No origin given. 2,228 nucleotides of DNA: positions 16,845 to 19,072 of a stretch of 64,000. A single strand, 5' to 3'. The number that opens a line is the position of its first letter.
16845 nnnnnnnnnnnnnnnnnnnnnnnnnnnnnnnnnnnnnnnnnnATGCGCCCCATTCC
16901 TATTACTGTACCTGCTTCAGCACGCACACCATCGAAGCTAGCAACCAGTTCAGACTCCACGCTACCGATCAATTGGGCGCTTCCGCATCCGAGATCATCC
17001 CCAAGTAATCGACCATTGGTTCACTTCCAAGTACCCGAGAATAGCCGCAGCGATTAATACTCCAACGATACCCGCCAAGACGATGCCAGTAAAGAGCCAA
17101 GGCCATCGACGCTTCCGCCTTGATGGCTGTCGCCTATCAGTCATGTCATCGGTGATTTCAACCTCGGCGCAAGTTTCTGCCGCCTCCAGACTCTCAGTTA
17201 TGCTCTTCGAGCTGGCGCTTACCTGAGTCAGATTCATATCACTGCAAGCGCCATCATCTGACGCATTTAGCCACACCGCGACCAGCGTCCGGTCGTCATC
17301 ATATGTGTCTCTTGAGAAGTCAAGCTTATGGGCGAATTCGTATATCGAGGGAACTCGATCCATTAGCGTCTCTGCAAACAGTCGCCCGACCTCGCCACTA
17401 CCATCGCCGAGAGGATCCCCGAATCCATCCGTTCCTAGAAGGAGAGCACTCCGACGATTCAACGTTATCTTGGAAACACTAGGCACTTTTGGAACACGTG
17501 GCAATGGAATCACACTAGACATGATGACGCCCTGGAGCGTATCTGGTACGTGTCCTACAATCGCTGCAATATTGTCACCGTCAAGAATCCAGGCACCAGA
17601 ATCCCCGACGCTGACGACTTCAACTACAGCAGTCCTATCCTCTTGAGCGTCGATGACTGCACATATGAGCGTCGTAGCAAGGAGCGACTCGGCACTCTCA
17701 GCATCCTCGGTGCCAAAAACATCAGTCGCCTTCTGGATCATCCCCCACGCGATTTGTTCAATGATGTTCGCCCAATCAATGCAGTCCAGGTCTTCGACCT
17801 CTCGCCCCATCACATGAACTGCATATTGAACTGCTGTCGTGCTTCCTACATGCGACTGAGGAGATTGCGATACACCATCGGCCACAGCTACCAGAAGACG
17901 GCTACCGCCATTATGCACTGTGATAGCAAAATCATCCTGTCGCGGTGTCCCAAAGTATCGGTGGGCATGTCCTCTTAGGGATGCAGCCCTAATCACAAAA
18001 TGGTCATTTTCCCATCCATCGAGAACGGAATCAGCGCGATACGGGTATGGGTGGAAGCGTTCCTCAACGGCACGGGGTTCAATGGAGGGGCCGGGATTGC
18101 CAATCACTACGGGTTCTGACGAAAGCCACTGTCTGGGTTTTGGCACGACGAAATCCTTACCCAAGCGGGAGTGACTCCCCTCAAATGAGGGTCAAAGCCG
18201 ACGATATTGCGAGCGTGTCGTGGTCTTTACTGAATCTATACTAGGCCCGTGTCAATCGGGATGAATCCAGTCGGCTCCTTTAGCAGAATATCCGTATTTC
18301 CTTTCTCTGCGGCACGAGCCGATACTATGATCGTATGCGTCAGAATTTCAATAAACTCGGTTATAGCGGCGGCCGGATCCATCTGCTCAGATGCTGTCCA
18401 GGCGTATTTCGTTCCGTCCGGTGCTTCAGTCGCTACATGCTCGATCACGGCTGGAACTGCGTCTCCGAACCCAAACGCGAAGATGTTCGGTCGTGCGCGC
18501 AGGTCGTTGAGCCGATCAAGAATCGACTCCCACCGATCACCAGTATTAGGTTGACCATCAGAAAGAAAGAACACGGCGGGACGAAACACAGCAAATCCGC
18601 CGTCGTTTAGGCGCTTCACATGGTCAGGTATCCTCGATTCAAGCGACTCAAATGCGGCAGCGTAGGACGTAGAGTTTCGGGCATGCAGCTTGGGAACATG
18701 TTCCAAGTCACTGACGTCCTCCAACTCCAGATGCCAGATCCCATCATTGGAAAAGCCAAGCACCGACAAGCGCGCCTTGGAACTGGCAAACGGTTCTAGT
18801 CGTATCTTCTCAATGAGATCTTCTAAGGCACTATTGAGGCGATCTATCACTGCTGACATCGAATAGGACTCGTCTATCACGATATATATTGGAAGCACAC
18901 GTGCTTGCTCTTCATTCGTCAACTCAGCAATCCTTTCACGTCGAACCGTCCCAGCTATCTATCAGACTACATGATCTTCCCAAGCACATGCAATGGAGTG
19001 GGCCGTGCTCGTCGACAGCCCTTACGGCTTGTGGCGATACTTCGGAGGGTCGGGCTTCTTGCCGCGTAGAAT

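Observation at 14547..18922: TerY-P-type triad (vWA-PP2C-Ser/Thr kinase) in a receptor-like, membrane-anchored variant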

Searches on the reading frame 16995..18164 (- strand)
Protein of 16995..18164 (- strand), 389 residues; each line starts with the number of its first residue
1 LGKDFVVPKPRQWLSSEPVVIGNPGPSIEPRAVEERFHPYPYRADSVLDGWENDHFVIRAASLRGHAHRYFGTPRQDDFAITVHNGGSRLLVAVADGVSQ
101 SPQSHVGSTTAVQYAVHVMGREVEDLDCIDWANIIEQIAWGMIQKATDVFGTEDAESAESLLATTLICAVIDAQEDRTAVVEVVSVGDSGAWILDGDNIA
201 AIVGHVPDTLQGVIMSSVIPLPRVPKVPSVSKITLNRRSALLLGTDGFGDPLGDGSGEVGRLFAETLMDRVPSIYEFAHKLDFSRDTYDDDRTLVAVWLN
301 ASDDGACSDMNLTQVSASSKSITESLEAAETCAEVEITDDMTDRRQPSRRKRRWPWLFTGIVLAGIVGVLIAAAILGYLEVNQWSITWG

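Call 3: search_protein_families(library=pfam, proteins=[window:16995-18164:-], max_evalue=0.01)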
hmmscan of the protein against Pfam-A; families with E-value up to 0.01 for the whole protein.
window:16995-18164:- (389 aa): 1 family
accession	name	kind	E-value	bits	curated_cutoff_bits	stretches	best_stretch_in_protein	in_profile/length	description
PF13672.11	PP2C_2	-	4.2e-18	66.1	24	1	64-255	1-181/209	Protein phosphatase 2C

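Call 4: search_protein_families(library=padloc, proteins=[window:16995-18164:-], max_evalue=0.01)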
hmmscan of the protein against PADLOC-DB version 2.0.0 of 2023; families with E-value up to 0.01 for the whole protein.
window:16995-18164:- (389 aa): 0 families

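Call 5: search_protein_families(library=ncbifam, proteins=[window:16995-18164:-], max_evalue=0.1)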
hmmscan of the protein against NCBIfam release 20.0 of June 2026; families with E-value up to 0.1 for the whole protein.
window:16995-18164:- (389 aa): 2 families
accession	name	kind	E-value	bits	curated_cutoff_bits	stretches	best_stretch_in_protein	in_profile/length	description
NF033484.1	Stp1_PP2C_phos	equivalog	3.4e-07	30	230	1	77-201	12-124/232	Stp1/IreP family PP2C-type Ser/Thr phosphatase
NF052375.1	antisigma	equivalog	0.077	13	100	0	341-372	72-102/217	anti-sigma factor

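Call 6: search_protein_families(library=padloc, proteins=[window:16995-18164:-], max_evalue=10)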
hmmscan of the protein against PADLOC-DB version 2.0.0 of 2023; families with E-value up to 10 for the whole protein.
window:16995-18164:- (389 aa): 0 families

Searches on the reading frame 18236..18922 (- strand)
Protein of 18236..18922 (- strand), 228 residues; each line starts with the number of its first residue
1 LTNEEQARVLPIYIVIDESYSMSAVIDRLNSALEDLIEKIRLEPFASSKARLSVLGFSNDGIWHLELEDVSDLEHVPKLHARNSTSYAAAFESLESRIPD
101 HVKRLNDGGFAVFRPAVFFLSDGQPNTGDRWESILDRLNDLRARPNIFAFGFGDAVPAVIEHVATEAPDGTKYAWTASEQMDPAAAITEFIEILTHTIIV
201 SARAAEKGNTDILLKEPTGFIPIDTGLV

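Call 3: search_protein_families(library=pfam, proteins=[window:18236-18922:-], max_evalue=0.01)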
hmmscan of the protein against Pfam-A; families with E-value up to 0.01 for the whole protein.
window:18236-18922:- (228 aa): 2 families
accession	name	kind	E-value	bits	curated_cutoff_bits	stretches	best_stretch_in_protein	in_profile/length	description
PF00092.34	VWA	-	1e-06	29.5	23.8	1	12-174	2-161/174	von Willebrand factor type A domain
PF13519.12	VWA_2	-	0.00048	21.2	27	1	13-123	2-106/107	von Willebrand factor type A domain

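Call 4: search_protein_families(library=padloc, proteins=[window:18236-18922:-], max_evalue=0.01)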
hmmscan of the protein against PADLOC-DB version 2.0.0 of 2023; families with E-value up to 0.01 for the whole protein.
window:18236-18922:- (228 aa): 0 families

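Call 5: search_protein_families(library=ncbifam, proteins=[window:18236-18922:-], max_evalue=0.1)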
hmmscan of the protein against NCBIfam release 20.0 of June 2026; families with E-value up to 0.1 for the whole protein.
window:18236-18922:- (228 aa): 0 families

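Call 6: search_protein_families(library=padloc, proteins=[window:18236-18922:-], max_evalue=10)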
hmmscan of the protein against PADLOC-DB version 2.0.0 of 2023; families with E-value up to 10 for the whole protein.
window:18236-18922:- (228 aa): 0 families

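Call 25: search_dna_similar(query=window:18236-18922:-, collection=plasmids, mode=protein, max_evalue=0.001, max_rows=25, rows=spread)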
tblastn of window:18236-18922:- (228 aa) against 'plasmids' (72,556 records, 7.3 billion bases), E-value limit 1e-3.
Records with a match: 2279; places in all: 4495; records where one place covers at least 80% of the query: 663.
Best place of each record, by identity: <60% 2279.
By first word of the organism name: Klebsiella 995; Escherichia 431; Enterobacter 354; Salmonella 350; Citrobacter 65; Raoultella 20; Leclercia 14; Serratia 7; Pseudomonas 5; Shigella 3; and 27 more.
By predicted mobility (MOB-suite, as given by PLSDB): conjugative 1548; non-mobilizable 693; mobilizable 38.
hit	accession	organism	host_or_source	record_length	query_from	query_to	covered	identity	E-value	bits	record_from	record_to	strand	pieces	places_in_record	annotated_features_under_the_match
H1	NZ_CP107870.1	Streptomyces sp. NBC_00490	-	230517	4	220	95%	39.1%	4e-36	141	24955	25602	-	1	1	VWA domain-containing protein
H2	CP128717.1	Klebsiella pneumoniae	Homo sapiens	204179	6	213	91%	22.7%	4e-7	57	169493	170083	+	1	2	VWA domain-containing protein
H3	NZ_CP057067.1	Klebsiella pneumoniae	culture,Pooled cattle faecal samples ...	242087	6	213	91%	22.7%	4e-7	57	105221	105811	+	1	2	VWA domain-containing protein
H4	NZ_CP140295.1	Klebsiella pneumoniae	Homo sapiens,pure culture,rectal swab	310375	6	213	91%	22.7%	4e-7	57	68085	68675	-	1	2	VWA domain-containing protein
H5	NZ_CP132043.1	Klebsiella pneumoniae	Homo sapiens,pure culture,feces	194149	6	213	91%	22.3%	1e-6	56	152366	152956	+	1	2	VWA domain-containing protein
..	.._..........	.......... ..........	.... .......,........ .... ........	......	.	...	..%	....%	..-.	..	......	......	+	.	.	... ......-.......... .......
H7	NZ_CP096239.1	Klebsiella pneumoniae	Homo sapiens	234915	6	213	91%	22.3%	1e-6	56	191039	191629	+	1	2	VWA domain-containing protein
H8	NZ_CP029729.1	Citrobacter sp. CRE-46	-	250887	6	213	91%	20.9%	1e-6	56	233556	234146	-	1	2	VWA domain-containing protein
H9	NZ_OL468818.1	Pseudomonas aeruginosa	-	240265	1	143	63%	29.2%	2e-9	64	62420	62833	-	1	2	VWA domain-containing protein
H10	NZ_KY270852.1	Enterobacter cloacae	Homo sapiens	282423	1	143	63%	29.2%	2e-9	64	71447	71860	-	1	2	VWA domain-containing protein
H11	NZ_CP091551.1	Salmonella enterica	Homo sapiens,stool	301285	1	143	63%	29.2%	2e-9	64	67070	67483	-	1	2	VWA domain-containing protein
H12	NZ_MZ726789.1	Raoultella planticola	-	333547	1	143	63%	29.2%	2e-9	64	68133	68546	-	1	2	VWA domain-containing protein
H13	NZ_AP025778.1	Enterobacter hormaechei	Homo sapiens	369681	1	143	63%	29.2%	2e-9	64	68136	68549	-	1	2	VWA domain-containing protein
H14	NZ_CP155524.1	Escherichia coli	environmental,wastewater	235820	1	143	63%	29.2%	3e-9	64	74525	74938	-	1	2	VWA domain-containing protein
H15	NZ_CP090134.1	Salmonella enterica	Homo sapiens,stool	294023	1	143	63%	29.2%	3e-9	64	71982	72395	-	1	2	VWA domain-containing protein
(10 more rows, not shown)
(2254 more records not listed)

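Call 26: get_annotated_region(hit=H1, flank=9000)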
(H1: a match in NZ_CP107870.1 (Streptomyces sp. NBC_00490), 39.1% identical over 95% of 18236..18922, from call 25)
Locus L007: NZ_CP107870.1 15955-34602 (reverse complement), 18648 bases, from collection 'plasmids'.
description: Streptomyces sp. NBC_00490 plasmid unnamed1, complete sequence
organism: Streptomyces sp. NBC_00490 (NCBI taxid 2903657)
taxonomy: Bacteria; Actinomycetota; Actinomycetes; Kitasatosporales; Streptomycetaceae; Streptomyces; Streptomyces sp. NBC 00490
host: -; source: -; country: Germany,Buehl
typing (MOB-suite, as given by PLSDB): mobilizable; relaxase MOBP
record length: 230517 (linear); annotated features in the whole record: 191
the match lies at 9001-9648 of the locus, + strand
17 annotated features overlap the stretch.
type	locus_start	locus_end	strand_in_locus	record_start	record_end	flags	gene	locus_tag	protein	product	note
CDS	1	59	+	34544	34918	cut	-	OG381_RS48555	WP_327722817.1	hypothetical protein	-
CDS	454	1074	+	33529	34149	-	-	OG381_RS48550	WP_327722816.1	hypothetical protein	-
CDS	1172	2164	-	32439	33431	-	-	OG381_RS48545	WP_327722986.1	hypothetical protein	-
CDS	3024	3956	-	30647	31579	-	-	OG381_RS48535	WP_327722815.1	DUF2867 domain-containing protein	-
CDS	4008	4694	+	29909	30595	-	-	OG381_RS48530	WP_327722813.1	TetR/AcrR family transcriptional regulator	GO:0006355 - regulation of DNA-templated transcription [Evidence IEA]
CDS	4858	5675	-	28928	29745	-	-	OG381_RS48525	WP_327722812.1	IS5 family transposase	-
CDS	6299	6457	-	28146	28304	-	-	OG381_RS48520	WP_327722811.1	hypothetical protein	-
CDS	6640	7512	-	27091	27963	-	-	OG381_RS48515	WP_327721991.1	IS3 family transposase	-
CDS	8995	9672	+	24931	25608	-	-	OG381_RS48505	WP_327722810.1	VWA domain-containing protein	-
CDS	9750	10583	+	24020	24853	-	-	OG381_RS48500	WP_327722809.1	protein phosphatase 2C domain-containing protein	-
CDS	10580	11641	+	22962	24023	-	-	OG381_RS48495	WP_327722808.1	hypothetical protein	-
CDS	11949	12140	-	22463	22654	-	-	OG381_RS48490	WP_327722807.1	hypothetical protein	-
CDS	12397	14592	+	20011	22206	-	-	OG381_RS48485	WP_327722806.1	hypothetical protein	-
CDS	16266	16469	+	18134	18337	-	-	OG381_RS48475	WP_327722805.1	hypothetical protein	-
CDS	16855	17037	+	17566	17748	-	-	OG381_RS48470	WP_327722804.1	hypothetical protein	-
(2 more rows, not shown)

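Call 27: get_annotated_region(hit=H10, flank=7000)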
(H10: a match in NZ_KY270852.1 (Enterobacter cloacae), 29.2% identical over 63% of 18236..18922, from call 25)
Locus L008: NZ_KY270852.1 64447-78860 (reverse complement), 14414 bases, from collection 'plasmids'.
description: Enterobacter cloacae strain T5282 plasmid pT5282-mphA, complete sequence
organism: Enterobacter cloacae (NCBI taxid 550)
taxonomy: Bacteria; Pseudomonadota; Gammaproteobacteria; Enterobacterales; Enterobacteriaceae; Enterobacter; Enterobacter cloacae
host: -; source: Homo sapiens; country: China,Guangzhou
typing (MOB-suite, as given by PLSDB): conjugative; replicon IncHI2A,IncR,rep_cluster_1088; relaxase MOBH; mating-pair formation MPF_F
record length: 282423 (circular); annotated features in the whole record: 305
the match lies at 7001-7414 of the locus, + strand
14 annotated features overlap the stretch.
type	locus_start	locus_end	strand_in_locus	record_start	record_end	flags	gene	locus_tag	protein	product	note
CDS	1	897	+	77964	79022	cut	-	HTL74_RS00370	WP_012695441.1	ATP-grasp domain-containing protein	-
CDS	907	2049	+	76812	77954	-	-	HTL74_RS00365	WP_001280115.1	phosphoribosyltransferase domain-containing protein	-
CDS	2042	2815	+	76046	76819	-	-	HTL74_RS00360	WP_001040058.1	hypothetical protein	-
CDS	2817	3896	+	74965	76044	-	-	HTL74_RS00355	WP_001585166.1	cysteine protease StiP family protein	-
CDS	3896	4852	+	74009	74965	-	-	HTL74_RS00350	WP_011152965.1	HpcH/HpaI aldolase/citrate lyase family protein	-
CDS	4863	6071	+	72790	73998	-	-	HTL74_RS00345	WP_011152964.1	DUF4236 domain-containing protein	-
predicted_resistance_gene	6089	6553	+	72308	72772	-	terW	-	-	tellurium resistance protein TerW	predicted by amrfinderplus; class TELLURIUM; identity 100.0%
CDS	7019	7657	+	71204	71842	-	-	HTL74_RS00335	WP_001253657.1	VWA domain-containing protein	-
CDS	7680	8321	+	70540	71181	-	-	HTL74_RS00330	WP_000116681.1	TerD family protein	GO:0006950 - response to stress [Evidence IEA]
CDS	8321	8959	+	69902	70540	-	-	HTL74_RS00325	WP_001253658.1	VWA domain-containing protein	-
CDS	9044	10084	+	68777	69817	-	-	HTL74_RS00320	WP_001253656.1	TerY-C metal binding domain-containing protein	-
CDS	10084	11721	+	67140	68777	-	-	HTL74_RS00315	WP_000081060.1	PP2C family serine/threonine-protein phosphatase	-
CDS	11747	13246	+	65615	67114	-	-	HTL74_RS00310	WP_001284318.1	lipopolysaccharide kinase InaA family protein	-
CDS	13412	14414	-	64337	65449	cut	-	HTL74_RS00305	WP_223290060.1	hypothetical protein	-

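Call 28: search_protein_families(library=padloc, proteins=[L008:7019-7657:+, L008:8321-8959:+, L008:9044-10084:+, L008:10084-11721:+, L008:11747-13246:+, L007:8995-9672:+, L007:9750-10583:+, L007:10580-11641:+, L007:12397-14592:+], max_evalue=0.01)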
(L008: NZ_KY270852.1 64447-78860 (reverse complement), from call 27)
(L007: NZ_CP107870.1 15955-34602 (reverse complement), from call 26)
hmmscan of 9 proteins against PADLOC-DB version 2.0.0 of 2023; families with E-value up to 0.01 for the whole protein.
L008:7019-7657:+ (212 aa): 0 families

L008:8321-8959:+ (212 aa): 0 families

L008:9044-10084:+ (346 aa): 0 families

L008:10084-11721:+ (545 aa): 0 families

L008:11747-13246:+ (499 aa): 8 families
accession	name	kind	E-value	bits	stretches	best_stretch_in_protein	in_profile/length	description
PDLC04042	PD-T4-6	-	2.3e-05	22.2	1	153-263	116-221/292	-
PDLC04138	mad6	-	2.9e-05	21.2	1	149-253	156-255/659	mads_6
PDLC04053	PD-T4-6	-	3.8e-05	21.3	1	150-219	114-187/311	-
PDLC03921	MkoA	-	0.00052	15.7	1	147-191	588-632/1607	-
PDLC03920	MkoA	-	0.00067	16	1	132-267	107-239/1112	-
PDLC04047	PD-T4-6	-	0.0013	15.9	1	155-268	120-226/327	-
PDLC04059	PD-T4-6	-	0.0017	15.5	1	149-191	113-155/433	-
PDLC04043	PD-T4-6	-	0.0093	13.1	0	156-220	125-192/452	-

L007:8995-9672:+ (225 aa): 0 families

L007:9750-10583:+ (277 aa): 1 family
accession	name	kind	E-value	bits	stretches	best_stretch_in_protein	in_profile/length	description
PDLC02222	PP2C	-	8.3e-05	20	1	54-182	23-138/242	-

L007:10580-11641:+ (353 aa): 1 family
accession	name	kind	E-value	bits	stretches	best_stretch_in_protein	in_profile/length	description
PDLC03921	MkoA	-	8.1e-06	21.7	1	138-283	584-714/1607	-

L007:12397-14592:+ (731 aa): 0 families

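Call 55: search_protein_families(library=pfam, proteins=[L008:7019-7657:+, L008:9044-10084:+, L008:10084-11721:+, L008:11747-13246:+], max_evalue=0.01)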
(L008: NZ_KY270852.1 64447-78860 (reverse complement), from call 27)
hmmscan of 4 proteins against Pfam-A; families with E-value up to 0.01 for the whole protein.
L008:7019-7657:+ (212 aa): 3 families
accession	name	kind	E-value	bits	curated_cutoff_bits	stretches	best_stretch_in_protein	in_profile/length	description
PF00092.34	VWA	-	7.6e-15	56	23.8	1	6-157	2-152/174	von Willebrand factor type A domain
PF13519.12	VWA_2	-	1.9e-10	41.8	27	1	6-117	1-106/107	von Willebrand factor type A domain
PF13768.12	VWA_3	-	0.00073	20.1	27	1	6-158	3-148/155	von Willebrand factor type A domain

L008:9044-10084:+ (346 aa): 4 families
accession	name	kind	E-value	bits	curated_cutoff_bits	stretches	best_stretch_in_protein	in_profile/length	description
PF15616.11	TerY_C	-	3.3e-53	179.6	28.4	1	217-346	1-129/129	TerY-C metal binding domain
PF00092.34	VWA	-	1e-13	52.3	23.8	1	6-160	2-153/174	von Willebrand factor type A domain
PF13519.12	VWA_2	-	5.4e-08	33.9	27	1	6-117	1-106/107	von Willebrand factor type A domain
PF13768.12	VWA_3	-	0.00016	22.2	27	1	6-160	3-148/155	von Willebrand factor type A domain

L008:10084-11721:+ (545 aa): 1 family
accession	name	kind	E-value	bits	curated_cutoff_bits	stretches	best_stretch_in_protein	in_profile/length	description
PF13672.11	PP2C_2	-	1.9e-45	155.4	24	1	284-529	1-209/209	Protein phosphatase 2C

L008:11747-13246:+ (499 aa): 2 families
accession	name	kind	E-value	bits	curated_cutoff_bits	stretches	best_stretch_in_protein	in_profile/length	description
PF00069.31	Pkinase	-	7.8e-10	39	31.7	1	151-269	103-212/263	Protein kinase domain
PF06293.20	Kdo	-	4.9e-05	23.3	21.3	1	156-192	128-167/207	Lipopolysaccharide kinase (Kdo/WaaP) family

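Call 70: search_protein_families(library=ncbifam, proteins=[L008:11747-13246:+], max_evalue=0.1)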
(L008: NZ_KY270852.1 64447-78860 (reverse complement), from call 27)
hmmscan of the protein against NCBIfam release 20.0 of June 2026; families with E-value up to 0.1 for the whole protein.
L008:11747-13246:+ (499 aa): 11 families
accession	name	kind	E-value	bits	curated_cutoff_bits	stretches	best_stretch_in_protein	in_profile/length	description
NF038150.1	lanthi_synth_IV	equivalog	6.1e-10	38.1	650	1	147-254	299-396/851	class IV lanthionine synthetase LanL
NF038151.1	lanthi_synth_III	equivalog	2.3e-08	32.9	575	1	148-247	338-422/833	class III lanthionine synthetase LanKC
NF002475.0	PRK01723.1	equivalog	5.1e-06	25.7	142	1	156-192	153-188/241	3-deoxy-D-manno-octulosonic acid kinase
NF009651.0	PRK13184.1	equivalog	0.00033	18.7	839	1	199-271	190-246/932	serine/threonine-protein kinase PknD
NF041645.1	prot_kin_PA4780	equivalog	0.0044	16.3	350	1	154-191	151-186/274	PA4780 family RIO1-like protein kinase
TIGR03724.2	arch_bud32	equivalog_domain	0.0048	16.4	125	1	150-191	89-128/193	KEOPS complex kinase/ATPase Bud32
TIGR02906.1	spore_CotS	subfamily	0.015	14.3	172.7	1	164-194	187-215/314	CotS family spore coat protein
NF041310.1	Prot_Kin_Rio1_Halo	equivalog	0.023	14.1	480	1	158-192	204-236/273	serine/threonine-protein kinase Rio1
NF007174.0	PRK09605.1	equivalog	0.084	11.3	447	0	150-191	431-470/535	bifunctional N(6)-L-threonylcarbamoyladenine synthase/serine/threonine protein kinase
NF011464.0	PRK14879.1-7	equivalog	0.095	12.4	246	0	148-180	105-137/221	Kae1-associated kinase Bud32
NF006620.0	PRK09188.1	equivalog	0.097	11.7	490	0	157-191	122-156/365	serine/threonine protein kinase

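Call 95: search_protein_families(library=padloc, proteins=[L007:12397-14592:+], max_evalue=0.001)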
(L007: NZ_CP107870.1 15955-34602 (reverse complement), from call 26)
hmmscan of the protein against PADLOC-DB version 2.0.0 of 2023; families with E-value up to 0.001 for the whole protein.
L007:12397-14592:+ (731 aa): 0 families
